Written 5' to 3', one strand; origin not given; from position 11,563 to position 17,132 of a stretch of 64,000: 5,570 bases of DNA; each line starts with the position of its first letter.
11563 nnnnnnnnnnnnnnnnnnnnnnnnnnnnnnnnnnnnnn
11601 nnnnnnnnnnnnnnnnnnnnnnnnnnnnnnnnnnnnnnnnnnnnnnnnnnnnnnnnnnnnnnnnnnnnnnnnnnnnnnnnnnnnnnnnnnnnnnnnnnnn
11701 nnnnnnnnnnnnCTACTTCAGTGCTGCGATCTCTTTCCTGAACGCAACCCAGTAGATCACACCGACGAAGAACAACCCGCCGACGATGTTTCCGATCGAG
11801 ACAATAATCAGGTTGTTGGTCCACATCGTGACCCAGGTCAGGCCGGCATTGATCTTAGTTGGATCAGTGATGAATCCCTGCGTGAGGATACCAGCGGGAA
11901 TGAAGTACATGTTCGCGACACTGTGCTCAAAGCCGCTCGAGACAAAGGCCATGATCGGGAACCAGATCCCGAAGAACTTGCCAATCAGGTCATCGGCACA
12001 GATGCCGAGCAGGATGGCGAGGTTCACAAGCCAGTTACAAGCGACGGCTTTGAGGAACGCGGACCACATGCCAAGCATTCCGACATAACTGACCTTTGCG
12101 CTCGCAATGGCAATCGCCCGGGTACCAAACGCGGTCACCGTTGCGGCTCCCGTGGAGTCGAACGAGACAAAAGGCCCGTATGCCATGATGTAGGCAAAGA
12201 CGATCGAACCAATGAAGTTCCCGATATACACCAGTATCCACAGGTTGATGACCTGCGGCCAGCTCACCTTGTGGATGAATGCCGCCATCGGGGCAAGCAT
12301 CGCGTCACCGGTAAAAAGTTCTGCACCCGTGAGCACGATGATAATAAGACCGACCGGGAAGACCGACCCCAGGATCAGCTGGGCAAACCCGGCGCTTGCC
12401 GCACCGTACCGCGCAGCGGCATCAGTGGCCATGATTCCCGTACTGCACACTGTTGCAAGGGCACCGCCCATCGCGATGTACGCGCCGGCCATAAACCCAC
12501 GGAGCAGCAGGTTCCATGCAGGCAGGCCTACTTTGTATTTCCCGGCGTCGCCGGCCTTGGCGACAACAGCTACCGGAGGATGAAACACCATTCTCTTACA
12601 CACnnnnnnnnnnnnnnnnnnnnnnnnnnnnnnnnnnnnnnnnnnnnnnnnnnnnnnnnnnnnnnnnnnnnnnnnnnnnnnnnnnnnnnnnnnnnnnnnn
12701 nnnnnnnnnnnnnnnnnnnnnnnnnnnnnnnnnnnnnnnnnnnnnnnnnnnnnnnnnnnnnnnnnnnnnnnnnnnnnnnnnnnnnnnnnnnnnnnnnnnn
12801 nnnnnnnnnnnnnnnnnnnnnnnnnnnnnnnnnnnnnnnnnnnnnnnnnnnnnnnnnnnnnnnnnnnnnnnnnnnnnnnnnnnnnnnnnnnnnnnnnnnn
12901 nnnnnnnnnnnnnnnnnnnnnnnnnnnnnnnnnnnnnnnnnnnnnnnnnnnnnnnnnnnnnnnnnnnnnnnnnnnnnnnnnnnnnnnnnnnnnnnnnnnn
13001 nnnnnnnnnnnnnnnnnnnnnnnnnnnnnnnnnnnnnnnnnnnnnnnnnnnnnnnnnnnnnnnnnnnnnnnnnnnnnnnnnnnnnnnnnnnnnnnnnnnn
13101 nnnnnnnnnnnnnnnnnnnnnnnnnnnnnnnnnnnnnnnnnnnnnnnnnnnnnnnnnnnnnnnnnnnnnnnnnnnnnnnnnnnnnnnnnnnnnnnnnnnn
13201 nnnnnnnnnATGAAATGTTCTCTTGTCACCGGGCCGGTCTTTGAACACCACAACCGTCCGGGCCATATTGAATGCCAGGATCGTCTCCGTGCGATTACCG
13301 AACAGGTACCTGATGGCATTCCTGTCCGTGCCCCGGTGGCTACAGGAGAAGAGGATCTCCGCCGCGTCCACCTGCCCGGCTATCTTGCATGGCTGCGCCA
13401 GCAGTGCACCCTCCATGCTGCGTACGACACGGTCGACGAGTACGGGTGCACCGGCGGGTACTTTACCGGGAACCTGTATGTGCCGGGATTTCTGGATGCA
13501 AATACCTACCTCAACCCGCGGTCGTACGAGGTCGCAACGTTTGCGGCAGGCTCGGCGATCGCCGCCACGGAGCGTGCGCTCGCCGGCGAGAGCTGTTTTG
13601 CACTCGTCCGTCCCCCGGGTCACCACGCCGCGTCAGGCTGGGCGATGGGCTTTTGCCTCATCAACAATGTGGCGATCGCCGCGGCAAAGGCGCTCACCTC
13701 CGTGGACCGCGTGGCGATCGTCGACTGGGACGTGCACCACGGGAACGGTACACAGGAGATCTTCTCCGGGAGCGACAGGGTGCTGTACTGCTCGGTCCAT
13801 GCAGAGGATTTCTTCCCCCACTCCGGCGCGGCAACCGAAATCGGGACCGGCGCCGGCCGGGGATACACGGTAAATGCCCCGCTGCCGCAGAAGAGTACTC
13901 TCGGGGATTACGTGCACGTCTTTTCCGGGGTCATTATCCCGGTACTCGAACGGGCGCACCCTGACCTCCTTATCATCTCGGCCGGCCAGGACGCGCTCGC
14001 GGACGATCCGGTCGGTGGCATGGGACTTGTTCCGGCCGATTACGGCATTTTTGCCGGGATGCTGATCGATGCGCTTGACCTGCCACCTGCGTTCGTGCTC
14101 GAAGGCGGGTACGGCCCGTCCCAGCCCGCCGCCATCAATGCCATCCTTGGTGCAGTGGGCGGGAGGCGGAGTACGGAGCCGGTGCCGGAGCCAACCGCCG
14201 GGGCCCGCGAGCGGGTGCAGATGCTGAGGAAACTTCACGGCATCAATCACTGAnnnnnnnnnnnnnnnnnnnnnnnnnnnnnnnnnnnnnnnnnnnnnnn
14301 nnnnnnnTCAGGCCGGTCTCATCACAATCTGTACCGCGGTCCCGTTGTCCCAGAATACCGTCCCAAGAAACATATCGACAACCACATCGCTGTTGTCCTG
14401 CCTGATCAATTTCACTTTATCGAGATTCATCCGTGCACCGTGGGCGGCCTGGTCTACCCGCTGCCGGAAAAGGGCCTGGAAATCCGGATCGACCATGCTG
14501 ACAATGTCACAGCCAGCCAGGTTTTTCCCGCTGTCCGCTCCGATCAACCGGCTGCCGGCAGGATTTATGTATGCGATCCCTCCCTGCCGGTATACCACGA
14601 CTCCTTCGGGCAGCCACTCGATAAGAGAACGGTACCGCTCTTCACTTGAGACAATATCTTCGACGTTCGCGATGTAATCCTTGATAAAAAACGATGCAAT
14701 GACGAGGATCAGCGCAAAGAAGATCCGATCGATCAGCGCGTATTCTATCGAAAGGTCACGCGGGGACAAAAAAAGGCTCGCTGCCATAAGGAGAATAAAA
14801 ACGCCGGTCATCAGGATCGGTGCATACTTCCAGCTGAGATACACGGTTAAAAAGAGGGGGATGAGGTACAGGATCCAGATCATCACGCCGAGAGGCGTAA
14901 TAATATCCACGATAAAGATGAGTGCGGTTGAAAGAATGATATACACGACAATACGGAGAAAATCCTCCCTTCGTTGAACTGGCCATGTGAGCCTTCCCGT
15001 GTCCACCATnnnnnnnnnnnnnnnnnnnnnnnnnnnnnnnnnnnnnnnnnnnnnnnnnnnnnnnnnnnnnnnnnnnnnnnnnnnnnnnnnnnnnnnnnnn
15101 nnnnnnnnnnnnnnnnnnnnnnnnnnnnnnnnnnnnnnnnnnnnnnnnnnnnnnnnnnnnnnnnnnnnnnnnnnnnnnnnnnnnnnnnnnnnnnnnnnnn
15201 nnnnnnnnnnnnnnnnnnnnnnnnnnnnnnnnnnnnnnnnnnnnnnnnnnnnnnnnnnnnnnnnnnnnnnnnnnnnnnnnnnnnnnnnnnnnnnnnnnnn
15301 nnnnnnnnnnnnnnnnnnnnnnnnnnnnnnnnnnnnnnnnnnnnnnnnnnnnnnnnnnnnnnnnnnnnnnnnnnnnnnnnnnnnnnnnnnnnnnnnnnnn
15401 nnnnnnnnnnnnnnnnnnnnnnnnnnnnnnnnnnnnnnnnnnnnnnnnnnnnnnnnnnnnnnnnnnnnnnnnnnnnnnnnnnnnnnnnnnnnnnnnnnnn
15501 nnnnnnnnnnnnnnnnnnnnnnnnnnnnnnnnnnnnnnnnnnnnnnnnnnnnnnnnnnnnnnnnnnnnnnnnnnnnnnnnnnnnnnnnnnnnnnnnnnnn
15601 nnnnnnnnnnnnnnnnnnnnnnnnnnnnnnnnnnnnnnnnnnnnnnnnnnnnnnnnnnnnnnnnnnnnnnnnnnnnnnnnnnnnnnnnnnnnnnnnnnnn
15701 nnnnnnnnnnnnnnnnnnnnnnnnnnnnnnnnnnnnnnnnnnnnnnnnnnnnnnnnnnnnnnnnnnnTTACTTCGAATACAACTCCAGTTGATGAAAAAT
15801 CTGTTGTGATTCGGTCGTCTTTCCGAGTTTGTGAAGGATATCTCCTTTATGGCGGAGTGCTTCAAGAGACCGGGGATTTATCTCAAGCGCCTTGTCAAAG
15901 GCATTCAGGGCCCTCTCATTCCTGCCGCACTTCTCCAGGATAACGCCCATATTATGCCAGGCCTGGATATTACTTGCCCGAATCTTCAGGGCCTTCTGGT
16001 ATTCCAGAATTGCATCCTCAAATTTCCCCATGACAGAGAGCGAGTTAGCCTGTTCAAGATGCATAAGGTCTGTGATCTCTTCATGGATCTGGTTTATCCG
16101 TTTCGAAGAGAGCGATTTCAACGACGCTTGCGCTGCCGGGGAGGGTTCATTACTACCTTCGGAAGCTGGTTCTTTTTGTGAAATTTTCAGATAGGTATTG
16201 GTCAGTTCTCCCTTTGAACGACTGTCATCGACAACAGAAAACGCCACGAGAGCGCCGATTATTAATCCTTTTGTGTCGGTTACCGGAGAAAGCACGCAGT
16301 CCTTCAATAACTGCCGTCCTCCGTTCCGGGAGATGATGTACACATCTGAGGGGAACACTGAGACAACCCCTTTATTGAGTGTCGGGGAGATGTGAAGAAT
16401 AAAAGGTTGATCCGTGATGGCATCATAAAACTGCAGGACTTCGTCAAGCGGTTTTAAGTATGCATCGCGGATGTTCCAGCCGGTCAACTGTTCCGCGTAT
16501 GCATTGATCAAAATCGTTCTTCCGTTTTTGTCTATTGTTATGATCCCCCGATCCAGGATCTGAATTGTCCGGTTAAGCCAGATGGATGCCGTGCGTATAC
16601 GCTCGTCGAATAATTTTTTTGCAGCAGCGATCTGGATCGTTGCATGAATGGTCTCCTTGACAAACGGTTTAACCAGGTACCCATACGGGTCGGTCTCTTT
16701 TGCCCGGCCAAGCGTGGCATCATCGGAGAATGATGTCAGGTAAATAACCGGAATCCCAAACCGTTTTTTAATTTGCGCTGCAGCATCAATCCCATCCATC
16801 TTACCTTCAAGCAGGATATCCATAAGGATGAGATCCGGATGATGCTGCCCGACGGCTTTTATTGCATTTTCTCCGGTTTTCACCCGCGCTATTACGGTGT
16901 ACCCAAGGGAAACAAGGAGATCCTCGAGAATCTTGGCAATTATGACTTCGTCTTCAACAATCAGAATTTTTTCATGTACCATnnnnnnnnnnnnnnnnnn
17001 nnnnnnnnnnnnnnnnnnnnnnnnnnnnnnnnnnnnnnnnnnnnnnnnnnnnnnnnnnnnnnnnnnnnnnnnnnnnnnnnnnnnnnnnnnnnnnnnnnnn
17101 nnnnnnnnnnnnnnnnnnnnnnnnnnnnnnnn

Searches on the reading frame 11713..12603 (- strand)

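Call 27: search_protein_families(library=pfam, proteins=[window:11713-12603:-], max_evalue=0.001)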
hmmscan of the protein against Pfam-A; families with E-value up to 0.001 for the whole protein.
window:11713-12603:- (296 aa): 1 family
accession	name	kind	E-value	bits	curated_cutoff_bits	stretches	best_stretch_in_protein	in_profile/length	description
PF01226.23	Form_Nir_trans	-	6.8e-75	252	34.6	1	13-286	2-240/240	Formate/nitrite transporter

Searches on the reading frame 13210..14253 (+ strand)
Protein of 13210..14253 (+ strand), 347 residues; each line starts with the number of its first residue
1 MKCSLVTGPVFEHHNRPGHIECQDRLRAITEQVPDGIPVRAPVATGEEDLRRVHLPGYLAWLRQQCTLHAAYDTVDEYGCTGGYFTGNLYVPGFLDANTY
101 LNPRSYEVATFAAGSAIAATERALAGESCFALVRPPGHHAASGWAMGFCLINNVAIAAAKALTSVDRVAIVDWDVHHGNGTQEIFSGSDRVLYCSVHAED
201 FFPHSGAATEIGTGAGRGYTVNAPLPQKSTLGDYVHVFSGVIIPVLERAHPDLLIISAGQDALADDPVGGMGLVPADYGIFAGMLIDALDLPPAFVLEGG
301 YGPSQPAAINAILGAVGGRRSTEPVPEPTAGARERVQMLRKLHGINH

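Call 27: search_protein_families(library=pfam, proteins=[window:13210-14253:+], max_evalue=0.001)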
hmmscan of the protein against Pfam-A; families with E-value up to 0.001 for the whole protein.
window:13210-14253:+ (347 aa): 1 family
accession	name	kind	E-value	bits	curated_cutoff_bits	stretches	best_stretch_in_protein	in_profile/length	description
PF00850.24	Hist_deacetyl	-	2.1e-74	251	27.9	1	19-305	1-286/298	Histone deacetylase domain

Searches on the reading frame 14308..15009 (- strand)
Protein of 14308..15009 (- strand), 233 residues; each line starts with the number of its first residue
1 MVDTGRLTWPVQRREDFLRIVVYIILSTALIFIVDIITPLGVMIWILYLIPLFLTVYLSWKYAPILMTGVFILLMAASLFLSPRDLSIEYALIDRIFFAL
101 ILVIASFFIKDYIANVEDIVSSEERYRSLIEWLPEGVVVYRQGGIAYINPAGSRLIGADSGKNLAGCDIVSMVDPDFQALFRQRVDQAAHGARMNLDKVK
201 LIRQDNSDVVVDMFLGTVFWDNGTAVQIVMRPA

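Call 27: search_protein_families(library=pfam, proteins=[window:14308-15009:-], max_evalue=0.001)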
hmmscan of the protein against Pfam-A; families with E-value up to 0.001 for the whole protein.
window:14308-15009:- (233 aa): 3 families
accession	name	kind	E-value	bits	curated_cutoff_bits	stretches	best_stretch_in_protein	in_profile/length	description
PF13188.13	PAS_8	-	4.5e-07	30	21.8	1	124-177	1-54/65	PAS domain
PF00989.32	PAS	-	8.7e-07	29.4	22.6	1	124-230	1-110/113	PAS fold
PF13426.13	PAS_9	-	0.00015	22.5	27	1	134-230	1-98/103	PAS domain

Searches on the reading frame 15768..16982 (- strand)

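Call 27: search_protein_families(library=pfam, proteins=[window:15768-16982:-], max_evalue=0.001)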
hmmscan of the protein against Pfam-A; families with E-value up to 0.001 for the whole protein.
window:15768-16982:- (404 aa): 16 families
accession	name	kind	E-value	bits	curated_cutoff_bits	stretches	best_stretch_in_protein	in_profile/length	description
PF00072.30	Response_reg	-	2.9e-23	82.6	30.2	1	6-116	1-110/111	Response regulator receiver domain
PF13414.12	TPR_11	-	2.3e-15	56.5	26.8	2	319-351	8-40/42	TPR repeat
PF00515.34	TPR_1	-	6e-15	54.8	27.8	1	340-371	2-33/34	Tetratricopeptide repeat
PF07719.23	TPR_2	-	3.3e-14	52.2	27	1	340-371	2-33/34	Tetratricopeptide repeat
PF13181.12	TPR_8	-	5e-12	45.4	25.7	1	340-370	2-32/34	Tetratricopeptide repeat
PF13431.12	TPR_17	-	5.3e-12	45.5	24.4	2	328-359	2-33/34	Tetratricopeptide repeat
PF13432.12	TPR_16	-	4.5e-08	33.8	32.7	1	309-370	1-62/65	Tetratricopeptide repeat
PF13424.12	TPR_12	-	5.1e-08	33.4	30.1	1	340-396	4-68/77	Tetratricopeptide repeat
PF13428.12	TPR_14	-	2.6e-07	31.1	23.5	1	340-381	2-43/44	Tetratricopeptide repeat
PF14559.12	TPR_19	-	5e-07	30.4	25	1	353-399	5-51/68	Tetratricopeptide repeat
PF13176.12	TPR_7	-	1.3e-06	28.4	27.9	0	341-369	1-29/36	Tetratricopeptide repeat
PF00989.32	PAS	-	4.2e-05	24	22.6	1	138-248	5-110/113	PAS fold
PF25063.1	ARM_TT21_C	-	7.2e-05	23.2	35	1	282-372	72-162/209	Tetratricopeptide repeat protein 21 C-terminal ARM domain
PF13374.12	TPR_10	-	0.00011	22.6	27.5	0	343-368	6-31/42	Tetratricopeptide repeat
PF13426.13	PAS_9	-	0.00045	20.9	27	1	146-245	3-95/103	PAS domain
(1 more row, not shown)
